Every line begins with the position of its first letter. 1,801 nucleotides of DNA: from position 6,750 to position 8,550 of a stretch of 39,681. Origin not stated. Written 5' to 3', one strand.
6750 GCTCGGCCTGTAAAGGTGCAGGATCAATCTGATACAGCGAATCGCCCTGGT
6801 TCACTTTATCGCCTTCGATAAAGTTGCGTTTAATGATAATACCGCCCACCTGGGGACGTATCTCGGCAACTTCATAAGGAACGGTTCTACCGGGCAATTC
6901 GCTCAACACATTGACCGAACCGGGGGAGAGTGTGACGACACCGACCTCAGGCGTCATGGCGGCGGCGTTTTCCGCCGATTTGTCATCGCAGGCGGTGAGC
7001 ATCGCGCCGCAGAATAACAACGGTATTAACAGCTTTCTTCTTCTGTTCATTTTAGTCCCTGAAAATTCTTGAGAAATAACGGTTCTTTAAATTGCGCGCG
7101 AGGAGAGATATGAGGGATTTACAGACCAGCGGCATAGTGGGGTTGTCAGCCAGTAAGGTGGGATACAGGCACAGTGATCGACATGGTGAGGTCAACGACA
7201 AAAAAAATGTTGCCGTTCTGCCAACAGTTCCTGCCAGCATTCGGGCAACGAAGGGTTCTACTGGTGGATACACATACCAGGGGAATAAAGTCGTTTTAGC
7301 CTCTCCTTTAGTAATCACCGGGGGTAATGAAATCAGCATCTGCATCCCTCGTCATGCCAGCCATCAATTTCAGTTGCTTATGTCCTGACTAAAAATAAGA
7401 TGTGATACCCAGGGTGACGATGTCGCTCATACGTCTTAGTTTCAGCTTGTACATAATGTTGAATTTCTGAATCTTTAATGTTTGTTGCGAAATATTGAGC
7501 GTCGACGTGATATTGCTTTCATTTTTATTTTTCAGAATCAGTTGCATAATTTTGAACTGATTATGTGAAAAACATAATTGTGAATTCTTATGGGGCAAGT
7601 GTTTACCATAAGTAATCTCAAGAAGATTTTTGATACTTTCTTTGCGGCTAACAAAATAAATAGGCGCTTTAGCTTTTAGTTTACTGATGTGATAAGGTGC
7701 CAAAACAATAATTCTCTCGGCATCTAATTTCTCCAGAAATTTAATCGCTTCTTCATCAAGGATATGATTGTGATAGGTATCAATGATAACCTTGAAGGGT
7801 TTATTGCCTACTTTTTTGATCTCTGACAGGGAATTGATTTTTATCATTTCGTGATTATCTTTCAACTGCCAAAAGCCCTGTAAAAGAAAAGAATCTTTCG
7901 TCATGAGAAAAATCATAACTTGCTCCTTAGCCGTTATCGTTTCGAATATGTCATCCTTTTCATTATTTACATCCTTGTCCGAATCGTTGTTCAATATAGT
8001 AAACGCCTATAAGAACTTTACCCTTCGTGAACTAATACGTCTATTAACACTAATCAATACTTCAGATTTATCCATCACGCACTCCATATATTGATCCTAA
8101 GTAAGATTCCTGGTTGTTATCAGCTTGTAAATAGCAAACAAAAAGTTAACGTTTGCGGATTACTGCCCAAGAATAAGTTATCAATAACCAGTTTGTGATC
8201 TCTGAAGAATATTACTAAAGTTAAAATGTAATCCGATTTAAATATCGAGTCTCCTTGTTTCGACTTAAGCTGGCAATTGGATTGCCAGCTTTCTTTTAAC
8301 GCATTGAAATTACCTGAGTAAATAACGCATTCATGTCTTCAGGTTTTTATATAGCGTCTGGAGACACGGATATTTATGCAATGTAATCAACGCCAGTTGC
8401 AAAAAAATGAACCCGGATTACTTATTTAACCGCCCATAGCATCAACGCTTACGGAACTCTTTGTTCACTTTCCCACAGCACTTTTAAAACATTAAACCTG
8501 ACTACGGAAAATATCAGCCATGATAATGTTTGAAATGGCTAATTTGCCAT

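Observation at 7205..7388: Hairpin plus U8 about 150-180 nt downstream of gadE: attenuator or 3'UTR-derived sRNA end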

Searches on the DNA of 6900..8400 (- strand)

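Call 6: search_rna_families(source=window, start=6900, end=8400, threshold=evalue, max_evalue=1, show_alignments=3)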
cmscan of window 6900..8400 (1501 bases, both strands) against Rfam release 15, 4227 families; matches with E-value up to 1: 3.
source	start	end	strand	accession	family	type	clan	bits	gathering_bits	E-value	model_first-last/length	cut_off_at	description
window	7200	7271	-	RF02754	ES205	Gene; sRNA;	-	105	86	4.8e-19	1-72/72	no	ES205 sRNA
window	7738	7774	-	RF01342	CRISPR-DR32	Gene; CRISPR;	-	22.7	48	0.41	1-37/37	no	CRISPR RNA direct repeat element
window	8100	8186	-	RF02283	TtnuCD6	Gene; snRNA; snoRNA; CD-box;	-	22.3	50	0.93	1-72/72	no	Tetrahymena snoRNA TtnuCD6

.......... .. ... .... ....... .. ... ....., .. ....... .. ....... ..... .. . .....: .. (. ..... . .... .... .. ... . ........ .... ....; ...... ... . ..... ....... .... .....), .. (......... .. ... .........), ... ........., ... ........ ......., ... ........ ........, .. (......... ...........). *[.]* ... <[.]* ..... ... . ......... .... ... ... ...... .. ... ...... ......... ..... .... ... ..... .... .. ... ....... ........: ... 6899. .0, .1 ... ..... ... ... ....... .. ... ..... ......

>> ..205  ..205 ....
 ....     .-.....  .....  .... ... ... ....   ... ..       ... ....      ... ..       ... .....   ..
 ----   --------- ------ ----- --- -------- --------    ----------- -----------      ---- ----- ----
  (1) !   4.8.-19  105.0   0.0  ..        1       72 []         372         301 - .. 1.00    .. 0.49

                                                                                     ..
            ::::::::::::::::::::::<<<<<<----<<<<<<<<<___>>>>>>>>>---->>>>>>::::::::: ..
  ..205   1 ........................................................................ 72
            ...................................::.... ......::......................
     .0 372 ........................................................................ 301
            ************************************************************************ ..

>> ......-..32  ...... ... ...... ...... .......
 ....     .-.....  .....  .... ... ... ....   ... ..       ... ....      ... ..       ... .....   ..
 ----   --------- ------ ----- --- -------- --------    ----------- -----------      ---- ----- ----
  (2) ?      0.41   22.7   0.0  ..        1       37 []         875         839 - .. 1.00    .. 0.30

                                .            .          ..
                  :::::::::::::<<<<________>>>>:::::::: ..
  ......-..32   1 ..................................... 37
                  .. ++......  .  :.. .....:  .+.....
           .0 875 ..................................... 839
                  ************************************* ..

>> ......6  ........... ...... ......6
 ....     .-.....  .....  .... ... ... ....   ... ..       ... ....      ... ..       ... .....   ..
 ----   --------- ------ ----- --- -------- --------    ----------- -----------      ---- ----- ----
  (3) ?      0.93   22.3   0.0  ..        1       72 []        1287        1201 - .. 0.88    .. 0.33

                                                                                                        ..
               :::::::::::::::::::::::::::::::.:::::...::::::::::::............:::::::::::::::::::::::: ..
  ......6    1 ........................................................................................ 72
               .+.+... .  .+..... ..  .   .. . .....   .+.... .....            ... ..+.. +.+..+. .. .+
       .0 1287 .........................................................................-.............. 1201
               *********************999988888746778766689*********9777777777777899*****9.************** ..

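Call 7: search_dna_similar(query=window:7040-7400:-, collection=ecoli_genomes, mode=near, max_rows=30, rows=spread)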
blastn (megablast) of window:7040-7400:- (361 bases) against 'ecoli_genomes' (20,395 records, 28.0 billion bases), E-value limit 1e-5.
Records with a match: 5415; places in all: 5425; records where one place covers at least 80% of the query: 5412.
Genomes with a match: 5414 of 5426; with a place that covers at least 80% of the query: 5412. Places per genome that has any: lowest 1, median 1, highest 2. On chromosomes: 5424 places; on plasmids: 1.
Best place of each record, by identity: >=99% 4213; 95-99% 1202.
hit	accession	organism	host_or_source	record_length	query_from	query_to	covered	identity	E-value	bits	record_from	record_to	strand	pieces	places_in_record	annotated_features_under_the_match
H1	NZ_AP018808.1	Escherichia coli strain E2865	Bos taurus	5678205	1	361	100%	100.0%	0e+0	667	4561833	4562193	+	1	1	hypothetical protein | gadE: acid resistance transcriptional activator GadE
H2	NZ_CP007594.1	Escherichia coli strain SEC470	-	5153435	1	361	100%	100.0%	0e+0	667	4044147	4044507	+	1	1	hypothetical protein | gadE: acid resistance transcriptional activator GadE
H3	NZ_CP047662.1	Escherichia coli strain LD93-1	feces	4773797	1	361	100%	100.0%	0e+0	667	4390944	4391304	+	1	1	hypothetical protein | gadE: acid resistance transcriptional activator GadE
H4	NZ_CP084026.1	Escherichia coli strain 035053C1pKPC2_Vir_090515B1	conjugation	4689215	1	361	100%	100.0%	0e+0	667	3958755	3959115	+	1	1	hypothetical protein | gadE: acid resistance transcriptional activator GadE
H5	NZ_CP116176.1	Escherichia coli strain DETEC-E601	sink countertop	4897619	1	361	100%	100.0%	0e+0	667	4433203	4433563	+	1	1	hypothetical protein | gadE: acid resistance transcriptional activator GadE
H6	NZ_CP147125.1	Escherichia coli strain KMi012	river water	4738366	1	361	100%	100.0%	0e+0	667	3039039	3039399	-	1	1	hypothetical protein | gadE: acid resistance transcriptional activator GadE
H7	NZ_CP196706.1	Escherichia coli strain EC102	Bovine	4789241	1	361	100%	100.0%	0e+0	667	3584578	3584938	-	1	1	hypothetical protein | gadE: acid resistance transcriptional activator GadE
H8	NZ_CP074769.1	Escherichia coli strain 99_0288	bovine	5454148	1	361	100%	100.0%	0e+0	667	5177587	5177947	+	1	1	hypothetical protein | gadE: acid resistance transcriptional activator GadE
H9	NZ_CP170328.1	Escherichia coli strain BKQ37E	Homo sapiens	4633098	1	361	100%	100.0%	0e+0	667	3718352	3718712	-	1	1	hypothetical protein | gadE: acid resistance transcriptional activator GadE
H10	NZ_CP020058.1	Escherichia coli strain AR_0061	missing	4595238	1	361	100%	99.7%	0e+0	662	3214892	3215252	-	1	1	hypothetical protein | gadE: acid resistance transcriptional activator GadE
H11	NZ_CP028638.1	Escherichia coli strain 133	cattle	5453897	1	361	100%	99.7%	0e+0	662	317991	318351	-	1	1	hypothetical protein | gadE: acid resistance transcriptional activator GadE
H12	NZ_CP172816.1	Escherichia coli strain BS-01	Gallus gallus domesticus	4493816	1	361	100%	99.7%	0e+0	662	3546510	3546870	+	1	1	hypothetical protein | gadE: acid resistance transcriptional activator GadE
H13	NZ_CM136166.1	Escherichia coli strain PRO_A-1462-6M-A_ESBL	Homo sapiens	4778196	1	361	100%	99.7%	0e+0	662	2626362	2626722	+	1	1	hypothetical protein | gadE: acid resistance transcriptional activator GadE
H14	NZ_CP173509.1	Escherichia coli strain 98215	Homo sapiens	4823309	1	361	100%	99.7%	0e+0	660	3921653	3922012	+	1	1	hypothetical protein | gadE: acid resistance transcriptional activator GadE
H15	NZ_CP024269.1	Escherichia coli strain F8111-1SC3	missing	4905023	1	361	100%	99.4%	0e+0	656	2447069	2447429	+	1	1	hypothetical protein | gadE: acid resistance transcriptional activator GadE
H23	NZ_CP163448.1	Escherichia coli O102:H6 strain M2021_10044824_1_E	pork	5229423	1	361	100%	99.2%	0e+0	651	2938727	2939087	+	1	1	hypothetical protein | gadE: acid resistance transcriptional activator GadE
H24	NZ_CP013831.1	Escherichia coli strain CD306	cat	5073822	1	361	100%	97.2%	4e-172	612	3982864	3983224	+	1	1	hypothetical protein | gadE: acid resistance transcriptional activator GadE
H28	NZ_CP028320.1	Escherichia coli O18:H1 strain CFSAN067215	Homo sapiens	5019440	1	361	100%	97.0%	2e-170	606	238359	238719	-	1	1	hypothetical protein | gadE: acid resistance transcriptional activator GadE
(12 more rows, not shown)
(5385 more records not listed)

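Call 9: get_annotated_region(hit=H1, flank=1500)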
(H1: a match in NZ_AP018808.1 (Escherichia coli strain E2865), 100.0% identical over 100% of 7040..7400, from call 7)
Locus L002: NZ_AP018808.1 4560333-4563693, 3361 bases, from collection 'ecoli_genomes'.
description: Escherichia coli strain E2865 chromosome, complete genome
organism: Escherichia coli strain E2865 (NCBI taxid 562)
replicon: chromosome; assembly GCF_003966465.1
host: Bos taurus; source: -; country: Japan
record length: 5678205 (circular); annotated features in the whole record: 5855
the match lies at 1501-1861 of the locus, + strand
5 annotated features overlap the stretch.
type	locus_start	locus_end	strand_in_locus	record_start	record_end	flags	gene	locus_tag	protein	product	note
CDS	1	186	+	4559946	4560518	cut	hdeD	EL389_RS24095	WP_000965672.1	acid-resistance protein HdeD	-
CDS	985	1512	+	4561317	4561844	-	gadE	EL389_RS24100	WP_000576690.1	acid resistance transcriptional activator GadE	-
CDS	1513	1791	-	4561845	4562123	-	-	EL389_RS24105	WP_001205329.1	hypothetical protein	-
CDS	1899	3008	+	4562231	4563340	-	mdtE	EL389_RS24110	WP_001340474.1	multidrug transporter subunit MdtE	-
CDS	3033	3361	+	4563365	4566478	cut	mdtF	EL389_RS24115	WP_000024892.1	multidrug efflux pump RND permease MdtF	-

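Call 24: get_annotated_region(hit=H24, flank=300)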
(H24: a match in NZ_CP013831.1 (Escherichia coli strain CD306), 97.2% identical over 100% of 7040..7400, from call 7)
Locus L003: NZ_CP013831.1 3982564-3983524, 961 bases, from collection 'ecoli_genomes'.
description: Escherichia coli strain CD306 chromosome, complete genome
organism: Escherichia coli strain CD306 (NCBI taxid 562)
replicon: chromosome; assembly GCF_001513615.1
host: cat; source: missing; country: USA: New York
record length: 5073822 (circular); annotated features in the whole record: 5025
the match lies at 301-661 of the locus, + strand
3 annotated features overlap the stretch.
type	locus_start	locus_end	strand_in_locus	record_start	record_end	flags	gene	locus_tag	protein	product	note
CDS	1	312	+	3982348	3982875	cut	gadE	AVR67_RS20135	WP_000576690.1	acid resistance transcriptional activator GadE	-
CDS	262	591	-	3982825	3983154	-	-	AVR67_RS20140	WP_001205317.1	hypothetical protein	-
CDS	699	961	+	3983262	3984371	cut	mdtE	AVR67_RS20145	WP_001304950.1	multidrug transporter subunit MdtE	-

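Call 25: get_annotated_region(hit=H28, flank=300)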
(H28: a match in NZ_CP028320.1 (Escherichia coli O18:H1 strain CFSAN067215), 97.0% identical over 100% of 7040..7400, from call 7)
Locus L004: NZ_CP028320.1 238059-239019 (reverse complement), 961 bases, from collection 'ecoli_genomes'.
description: Escherichia coli O18:H1 strain CFSAN067215 chromosome, complete genome
organism: Escherichia coli O18:H1 strain CFSAN067215 (NCBI taxid 2126982)
replicon: chromosome; assembly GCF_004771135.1
host: Homo sapiens; source: missing; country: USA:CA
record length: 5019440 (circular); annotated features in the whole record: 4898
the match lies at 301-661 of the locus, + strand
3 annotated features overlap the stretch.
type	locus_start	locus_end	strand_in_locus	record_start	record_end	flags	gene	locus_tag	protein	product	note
CDS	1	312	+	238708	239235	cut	gadE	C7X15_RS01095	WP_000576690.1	acid resistance transcriptional activator GadE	-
CDS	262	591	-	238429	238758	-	-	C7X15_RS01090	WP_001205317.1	hypothetical protein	-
CDS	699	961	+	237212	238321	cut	mdtE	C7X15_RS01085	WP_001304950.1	multidrug transporter subunit MdtE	-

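Call 26: get_annotated_region(hit=H23, flank=300)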
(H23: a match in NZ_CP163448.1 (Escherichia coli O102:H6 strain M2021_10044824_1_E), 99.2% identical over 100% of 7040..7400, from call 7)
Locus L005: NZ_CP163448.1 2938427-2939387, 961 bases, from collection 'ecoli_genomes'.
description: Escherichia coli O102:H6 strain M2021_10044824_1_E chromosome, complete genome
organism: Escherichia coli O102:H6 strain M2021_10044824_1_E (NCBI taxid 3065859)
replicon: chromosome; assembly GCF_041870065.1
host: -; source: pork; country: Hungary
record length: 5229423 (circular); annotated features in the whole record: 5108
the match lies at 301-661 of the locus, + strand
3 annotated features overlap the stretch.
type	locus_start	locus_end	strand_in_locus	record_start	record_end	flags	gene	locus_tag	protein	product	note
CDS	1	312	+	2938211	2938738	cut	gadE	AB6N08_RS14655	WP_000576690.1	acid resistance transcriptional activator GadE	-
CDS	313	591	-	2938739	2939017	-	-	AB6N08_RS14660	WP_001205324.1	hypothetical protein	-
CDS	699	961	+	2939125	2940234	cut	mdtE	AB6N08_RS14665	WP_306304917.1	multidrug transporter subunit MdtE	-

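Call 27: get_annotated_region(hit=H14, flank=300)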
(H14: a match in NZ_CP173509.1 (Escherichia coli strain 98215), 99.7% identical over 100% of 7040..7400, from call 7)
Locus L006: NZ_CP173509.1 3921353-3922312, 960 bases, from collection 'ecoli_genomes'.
description: Escherichia coli strain 98215 chromosome, complete genome
organism: Escherichia coli strain 98215 (NCBI taxid 562)
replicon: chromosome; assembly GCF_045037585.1
host: Homo sapiens; source: urine; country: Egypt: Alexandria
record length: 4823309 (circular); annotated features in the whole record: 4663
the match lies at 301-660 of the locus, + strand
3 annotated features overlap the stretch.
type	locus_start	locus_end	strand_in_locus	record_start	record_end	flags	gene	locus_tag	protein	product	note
CDS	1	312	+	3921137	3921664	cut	gadE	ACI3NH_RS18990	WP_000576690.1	acid resistance transcriptional activator GadE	-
CDS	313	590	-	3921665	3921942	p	-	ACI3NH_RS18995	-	hypothetical protein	frameshifted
CDS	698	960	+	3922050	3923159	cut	mdtE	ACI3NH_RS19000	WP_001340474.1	multidrug transporter subunit MdtE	-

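Call 43: search_dna_similar(query=window:7173-7227:-, collection=ecoli_genomes, mode=near, max_rows=3)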
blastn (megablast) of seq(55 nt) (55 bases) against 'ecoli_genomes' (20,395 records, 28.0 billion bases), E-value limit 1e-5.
No match.

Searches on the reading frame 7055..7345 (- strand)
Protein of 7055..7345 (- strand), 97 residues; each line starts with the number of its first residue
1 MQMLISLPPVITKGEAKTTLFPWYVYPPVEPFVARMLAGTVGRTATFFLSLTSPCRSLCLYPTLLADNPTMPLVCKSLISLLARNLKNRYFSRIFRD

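Call 41: find_homologous_proteins(query=window:7055-7345:-, max_evalue=0.001)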
Query seq(97 aa) (97 aa): 52 proteins with E <= 0.001 among 54 candidates.
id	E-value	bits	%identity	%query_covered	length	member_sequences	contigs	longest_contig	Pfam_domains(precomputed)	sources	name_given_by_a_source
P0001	1.3e-51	190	93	98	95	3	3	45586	-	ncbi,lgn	-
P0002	2.9e-50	186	92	98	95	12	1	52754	-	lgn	-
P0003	3.1e-45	170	87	98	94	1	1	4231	-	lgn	-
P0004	2.9e-42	160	99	76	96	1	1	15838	-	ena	-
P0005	3.2e-39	151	79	98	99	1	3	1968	-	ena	-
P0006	1.2e-35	139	90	74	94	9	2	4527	-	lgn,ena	-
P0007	2.7e-33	132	74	98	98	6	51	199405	-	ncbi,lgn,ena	-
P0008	1.7e-32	129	71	98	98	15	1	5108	-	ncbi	-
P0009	7.0e-32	127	91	69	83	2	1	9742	-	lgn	-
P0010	1.3e-30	123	81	81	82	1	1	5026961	-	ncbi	-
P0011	1.2e-28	117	100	58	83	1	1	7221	-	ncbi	-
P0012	2.8e-28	116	66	98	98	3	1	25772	-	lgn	-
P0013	7.4e-25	105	100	53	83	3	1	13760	-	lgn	-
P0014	1.2e-24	104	91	57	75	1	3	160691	-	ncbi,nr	ncbi:hypothetical protein HMPREF9547_03085 [Escherichia coli MS 175-1]|nr:hypothetical protein HMPRE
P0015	4.7e-24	102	100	52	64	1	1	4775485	-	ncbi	-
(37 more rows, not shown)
